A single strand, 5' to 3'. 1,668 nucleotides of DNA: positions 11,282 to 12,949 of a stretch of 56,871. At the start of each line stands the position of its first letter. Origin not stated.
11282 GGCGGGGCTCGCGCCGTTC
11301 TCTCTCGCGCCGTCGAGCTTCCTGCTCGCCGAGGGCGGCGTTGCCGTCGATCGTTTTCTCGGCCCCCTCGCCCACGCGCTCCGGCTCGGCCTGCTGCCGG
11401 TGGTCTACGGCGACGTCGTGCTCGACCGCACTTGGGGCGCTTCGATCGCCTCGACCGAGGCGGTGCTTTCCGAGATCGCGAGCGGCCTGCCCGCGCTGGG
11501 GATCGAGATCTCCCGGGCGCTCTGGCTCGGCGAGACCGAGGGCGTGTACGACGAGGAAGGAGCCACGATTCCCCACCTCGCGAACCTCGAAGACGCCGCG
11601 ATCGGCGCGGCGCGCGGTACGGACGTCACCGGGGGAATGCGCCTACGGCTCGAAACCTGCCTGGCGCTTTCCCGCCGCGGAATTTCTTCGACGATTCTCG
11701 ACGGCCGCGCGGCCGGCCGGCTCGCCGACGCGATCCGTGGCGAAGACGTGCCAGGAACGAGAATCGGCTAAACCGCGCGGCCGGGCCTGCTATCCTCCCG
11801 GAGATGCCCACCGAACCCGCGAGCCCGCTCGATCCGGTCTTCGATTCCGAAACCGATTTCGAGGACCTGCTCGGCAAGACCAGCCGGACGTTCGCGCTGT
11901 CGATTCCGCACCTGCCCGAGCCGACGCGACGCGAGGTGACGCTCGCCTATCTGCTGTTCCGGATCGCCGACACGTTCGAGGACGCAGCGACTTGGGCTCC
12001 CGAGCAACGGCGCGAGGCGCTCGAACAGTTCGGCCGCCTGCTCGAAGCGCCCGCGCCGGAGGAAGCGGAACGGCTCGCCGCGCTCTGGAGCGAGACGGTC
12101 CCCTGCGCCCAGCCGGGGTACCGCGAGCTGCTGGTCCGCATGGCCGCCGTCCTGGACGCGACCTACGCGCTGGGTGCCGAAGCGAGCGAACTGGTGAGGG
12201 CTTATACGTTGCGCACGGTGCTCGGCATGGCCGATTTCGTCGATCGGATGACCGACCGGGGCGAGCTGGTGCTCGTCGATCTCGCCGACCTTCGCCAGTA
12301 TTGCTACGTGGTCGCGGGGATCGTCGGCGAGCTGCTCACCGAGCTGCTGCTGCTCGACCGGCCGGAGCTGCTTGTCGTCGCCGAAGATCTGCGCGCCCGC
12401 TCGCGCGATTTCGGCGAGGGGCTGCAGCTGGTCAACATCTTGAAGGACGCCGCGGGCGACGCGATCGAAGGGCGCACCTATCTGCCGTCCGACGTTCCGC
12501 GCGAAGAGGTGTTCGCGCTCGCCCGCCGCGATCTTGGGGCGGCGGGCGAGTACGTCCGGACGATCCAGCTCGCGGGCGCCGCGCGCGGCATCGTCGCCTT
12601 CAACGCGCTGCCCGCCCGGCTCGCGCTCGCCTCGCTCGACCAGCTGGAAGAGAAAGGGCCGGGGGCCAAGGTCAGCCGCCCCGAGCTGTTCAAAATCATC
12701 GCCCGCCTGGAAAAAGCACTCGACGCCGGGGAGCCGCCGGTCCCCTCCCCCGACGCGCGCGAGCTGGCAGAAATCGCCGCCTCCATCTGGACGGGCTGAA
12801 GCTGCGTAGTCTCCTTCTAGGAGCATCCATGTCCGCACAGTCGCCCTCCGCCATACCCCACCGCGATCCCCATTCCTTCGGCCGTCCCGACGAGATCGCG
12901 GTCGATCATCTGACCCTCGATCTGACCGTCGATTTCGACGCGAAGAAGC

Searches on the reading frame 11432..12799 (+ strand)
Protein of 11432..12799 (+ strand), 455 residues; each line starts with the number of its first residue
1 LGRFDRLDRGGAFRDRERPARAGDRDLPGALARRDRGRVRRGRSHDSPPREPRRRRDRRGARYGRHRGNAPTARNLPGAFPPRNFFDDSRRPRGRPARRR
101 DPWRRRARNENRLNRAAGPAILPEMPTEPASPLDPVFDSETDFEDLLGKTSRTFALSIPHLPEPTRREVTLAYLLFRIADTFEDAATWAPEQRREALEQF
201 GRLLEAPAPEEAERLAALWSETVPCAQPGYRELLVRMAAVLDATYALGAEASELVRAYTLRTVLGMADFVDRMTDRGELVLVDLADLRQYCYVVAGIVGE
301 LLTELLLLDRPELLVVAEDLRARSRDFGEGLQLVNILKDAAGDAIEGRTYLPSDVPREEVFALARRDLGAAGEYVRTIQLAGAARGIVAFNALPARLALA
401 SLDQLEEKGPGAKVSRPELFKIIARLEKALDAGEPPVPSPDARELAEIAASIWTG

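Call 86: search_protein_families(library=pfam, proteins=[window:11432-12799:+], max_evalue=0.00001)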
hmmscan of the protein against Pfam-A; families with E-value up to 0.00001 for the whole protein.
window:11432-12799:+ (455 aa): 1 family
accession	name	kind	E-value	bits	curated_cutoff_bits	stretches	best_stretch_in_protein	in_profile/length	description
PF00494.24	SQS_PSY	-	1.1e-33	117.5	26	1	149-359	3-180/263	Squalene/phytoene synthase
